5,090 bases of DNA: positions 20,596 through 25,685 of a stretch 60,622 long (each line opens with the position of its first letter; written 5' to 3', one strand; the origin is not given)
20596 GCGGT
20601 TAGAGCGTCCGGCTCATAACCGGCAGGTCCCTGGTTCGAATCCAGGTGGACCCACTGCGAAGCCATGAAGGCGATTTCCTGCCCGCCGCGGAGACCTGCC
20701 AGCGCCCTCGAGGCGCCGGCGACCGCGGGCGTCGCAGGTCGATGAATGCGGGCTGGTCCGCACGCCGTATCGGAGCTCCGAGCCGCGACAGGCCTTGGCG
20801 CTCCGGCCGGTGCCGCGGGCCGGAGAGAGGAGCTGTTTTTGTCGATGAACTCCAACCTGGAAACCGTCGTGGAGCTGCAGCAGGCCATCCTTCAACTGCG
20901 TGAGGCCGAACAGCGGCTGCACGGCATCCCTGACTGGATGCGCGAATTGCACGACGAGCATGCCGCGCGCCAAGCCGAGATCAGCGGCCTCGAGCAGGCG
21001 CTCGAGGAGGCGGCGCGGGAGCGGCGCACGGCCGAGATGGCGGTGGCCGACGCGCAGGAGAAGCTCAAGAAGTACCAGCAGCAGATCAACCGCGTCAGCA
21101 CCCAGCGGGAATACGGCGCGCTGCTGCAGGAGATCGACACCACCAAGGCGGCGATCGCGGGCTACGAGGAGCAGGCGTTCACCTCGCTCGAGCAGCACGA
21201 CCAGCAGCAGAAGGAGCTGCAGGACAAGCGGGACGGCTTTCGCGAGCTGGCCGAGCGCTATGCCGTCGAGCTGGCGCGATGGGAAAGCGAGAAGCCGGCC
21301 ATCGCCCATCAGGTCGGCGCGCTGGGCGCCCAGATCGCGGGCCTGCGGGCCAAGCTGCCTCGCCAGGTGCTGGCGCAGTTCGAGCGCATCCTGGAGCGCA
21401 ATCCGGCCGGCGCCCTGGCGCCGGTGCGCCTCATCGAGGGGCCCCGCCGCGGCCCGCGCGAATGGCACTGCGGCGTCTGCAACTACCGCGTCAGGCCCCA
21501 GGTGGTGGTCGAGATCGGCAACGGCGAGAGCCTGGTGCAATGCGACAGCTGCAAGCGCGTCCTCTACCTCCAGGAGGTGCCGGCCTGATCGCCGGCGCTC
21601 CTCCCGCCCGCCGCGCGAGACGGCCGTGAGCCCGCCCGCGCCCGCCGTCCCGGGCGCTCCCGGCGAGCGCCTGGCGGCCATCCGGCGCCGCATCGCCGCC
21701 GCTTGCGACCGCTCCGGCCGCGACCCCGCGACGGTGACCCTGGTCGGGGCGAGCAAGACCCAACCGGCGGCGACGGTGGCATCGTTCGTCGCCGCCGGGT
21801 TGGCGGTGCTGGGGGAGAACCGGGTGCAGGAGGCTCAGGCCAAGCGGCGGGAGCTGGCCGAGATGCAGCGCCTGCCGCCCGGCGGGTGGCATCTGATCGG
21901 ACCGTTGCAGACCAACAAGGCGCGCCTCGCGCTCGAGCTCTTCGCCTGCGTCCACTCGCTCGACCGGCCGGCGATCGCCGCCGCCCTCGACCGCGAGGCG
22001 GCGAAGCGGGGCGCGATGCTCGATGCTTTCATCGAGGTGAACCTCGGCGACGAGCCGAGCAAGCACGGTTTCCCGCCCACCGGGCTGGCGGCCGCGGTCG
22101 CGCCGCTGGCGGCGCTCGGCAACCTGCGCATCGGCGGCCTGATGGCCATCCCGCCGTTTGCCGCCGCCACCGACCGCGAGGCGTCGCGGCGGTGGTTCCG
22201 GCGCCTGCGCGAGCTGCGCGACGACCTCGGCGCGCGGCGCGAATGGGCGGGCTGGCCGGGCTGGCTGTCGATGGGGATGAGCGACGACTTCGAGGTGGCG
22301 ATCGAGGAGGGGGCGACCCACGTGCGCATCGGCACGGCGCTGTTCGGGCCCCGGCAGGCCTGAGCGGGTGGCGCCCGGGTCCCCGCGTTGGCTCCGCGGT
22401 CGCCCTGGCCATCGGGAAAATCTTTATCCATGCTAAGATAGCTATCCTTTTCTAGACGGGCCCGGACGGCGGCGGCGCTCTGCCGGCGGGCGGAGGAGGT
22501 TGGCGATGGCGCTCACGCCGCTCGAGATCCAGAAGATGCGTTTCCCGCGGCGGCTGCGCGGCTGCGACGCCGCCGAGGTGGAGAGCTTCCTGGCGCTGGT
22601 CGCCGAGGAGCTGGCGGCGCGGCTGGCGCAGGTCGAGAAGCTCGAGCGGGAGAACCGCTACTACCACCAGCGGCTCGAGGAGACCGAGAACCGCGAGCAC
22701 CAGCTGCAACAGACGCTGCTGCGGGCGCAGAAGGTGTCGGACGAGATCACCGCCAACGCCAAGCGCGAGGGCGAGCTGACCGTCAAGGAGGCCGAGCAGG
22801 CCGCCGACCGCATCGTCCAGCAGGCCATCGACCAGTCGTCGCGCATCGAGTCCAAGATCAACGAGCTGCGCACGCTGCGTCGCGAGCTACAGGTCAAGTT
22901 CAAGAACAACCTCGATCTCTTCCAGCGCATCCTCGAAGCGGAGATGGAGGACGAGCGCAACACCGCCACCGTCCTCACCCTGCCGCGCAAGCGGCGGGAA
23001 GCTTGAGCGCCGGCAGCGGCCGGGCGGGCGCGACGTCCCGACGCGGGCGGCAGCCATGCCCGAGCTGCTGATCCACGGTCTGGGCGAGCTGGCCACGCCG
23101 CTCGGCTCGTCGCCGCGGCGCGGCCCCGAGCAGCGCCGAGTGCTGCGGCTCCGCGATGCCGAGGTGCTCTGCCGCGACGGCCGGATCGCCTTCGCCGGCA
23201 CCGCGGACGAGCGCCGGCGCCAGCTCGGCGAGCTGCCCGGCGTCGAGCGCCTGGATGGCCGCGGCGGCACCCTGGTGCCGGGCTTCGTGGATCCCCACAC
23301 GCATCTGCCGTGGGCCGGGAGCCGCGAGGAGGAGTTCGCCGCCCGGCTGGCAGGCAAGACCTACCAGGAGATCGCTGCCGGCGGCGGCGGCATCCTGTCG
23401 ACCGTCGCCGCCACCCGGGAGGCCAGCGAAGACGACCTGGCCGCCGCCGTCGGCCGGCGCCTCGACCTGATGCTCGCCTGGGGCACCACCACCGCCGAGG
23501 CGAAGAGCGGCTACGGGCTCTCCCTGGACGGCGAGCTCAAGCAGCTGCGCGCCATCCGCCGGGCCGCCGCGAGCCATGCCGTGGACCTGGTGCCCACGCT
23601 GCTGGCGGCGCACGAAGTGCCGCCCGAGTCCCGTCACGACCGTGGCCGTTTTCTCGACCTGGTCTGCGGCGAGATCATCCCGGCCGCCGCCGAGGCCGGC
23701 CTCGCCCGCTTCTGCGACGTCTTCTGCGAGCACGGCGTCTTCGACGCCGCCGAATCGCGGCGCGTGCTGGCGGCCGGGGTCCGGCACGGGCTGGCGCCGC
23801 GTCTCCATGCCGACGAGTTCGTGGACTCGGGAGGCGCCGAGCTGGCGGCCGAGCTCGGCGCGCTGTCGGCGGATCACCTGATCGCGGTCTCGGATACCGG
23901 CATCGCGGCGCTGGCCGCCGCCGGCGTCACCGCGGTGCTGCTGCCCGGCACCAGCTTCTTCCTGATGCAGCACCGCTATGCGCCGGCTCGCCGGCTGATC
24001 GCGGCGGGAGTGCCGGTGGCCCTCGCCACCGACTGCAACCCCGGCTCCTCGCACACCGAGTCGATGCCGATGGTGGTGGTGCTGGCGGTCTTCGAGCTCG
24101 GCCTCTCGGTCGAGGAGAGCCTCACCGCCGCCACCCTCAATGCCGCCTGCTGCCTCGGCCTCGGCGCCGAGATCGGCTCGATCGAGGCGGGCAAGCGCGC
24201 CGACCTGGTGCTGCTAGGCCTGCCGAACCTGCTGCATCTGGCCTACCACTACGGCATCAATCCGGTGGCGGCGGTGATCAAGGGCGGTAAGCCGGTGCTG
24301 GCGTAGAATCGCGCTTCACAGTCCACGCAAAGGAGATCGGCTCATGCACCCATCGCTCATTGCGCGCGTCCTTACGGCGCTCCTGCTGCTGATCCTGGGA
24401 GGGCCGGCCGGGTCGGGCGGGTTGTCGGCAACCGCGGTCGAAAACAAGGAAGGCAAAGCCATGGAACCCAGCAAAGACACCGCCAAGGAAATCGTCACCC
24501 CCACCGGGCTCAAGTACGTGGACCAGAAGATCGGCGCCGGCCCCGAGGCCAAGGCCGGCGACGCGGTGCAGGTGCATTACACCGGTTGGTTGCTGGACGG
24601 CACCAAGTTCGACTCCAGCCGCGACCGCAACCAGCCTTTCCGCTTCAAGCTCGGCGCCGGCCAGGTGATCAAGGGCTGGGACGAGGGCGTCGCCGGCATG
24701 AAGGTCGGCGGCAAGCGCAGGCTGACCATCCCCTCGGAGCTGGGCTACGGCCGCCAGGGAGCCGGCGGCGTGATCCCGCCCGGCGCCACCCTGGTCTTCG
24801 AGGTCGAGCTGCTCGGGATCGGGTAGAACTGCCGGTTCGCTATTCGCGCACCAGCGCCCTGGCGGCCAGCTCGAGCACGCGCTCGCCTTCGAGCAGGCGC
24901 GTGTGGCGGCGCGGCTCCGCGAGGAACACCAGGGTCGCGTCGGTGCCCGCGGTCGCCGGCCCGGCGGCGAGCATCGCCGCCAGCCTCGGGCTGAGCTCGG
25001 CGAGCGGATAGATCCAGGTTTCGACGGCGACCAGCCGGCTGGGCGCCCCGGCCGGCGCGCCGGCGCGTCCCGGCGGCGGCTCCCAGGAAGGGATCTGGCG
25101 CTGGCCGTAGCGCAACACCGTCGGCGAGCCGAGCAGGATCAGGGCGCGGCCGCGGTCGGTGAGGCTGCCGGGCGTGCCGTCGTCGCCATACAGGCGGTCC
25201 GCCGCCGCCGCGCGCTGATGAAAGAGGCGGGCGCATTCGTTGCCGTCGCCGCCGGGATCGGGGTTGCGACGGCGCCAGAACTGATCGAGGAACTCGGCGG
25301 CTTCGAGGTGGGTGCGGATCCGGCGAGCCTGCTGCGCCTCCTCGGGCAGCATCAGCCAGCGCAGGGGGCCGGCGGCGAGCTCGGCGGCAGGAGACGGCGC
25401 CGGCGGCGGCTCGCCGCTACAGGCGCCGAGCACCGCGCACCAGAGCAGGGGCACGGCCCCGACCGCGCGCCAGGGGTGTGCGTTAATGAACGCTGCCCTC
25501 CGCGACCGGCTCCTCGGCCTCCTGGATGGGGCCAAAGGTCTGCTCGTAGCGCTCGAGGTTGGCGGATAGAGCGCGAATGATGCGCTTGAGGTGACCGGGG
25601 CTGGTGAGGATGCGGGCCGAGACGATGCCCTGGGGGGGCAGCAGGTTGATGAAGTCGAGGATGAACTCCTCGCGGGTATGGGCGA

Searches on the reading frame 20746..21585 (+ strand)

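Call 77: search_protein_families(library=pfam, proteins=[window:20746-21585:+], max_evalue=0.0001)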
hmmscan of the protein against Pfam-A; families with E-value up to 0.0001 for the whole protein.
window:20746-21585:+ (280 aa): 2 families
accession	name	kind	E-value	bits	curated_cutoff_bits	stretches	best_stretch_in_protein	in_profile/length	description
PF02591.20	Zn_ribbon_9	-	1.2e-06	29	29.1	1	242-273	2-33/33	C4-type zinc ribbon domain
PF06818.20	Fez1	-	4.9e-06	27.6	34.4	1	41-184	33-171/199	Fez1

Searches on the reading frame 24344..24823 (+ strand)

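Call 77: search_protein_families(library=pfam, proteins=[window:24344-24823:+], max_evalue=0.0001)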
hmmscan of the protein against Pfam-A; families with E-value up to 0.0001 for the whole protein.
window:24344-24823:+ (160 aa): 1 family
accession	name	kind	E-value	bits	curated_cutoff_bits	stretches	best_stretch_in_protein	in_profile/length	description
PF00254.34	FKBP_C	-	1.4e-40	137.9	21.1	1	67-157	2-94/94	FKBP-type peptidyl-prolyl cis-trans isomerase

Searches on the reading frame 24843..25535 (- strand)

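Call 77: search_protein_families(library=pfam, proteins=[window:24843-25535:-], max_evalue=0.0001)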
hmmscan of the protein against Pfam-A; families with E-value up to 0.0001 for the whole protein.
window:24843-25535:- (231 aa): 1 family
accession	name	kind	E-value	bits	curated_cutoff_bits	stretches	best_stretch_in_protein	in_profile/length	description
PF20094.4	GWxTD_dom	-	9.8e-06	25.9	26.9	1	56-143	35-117/172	GWxTD domain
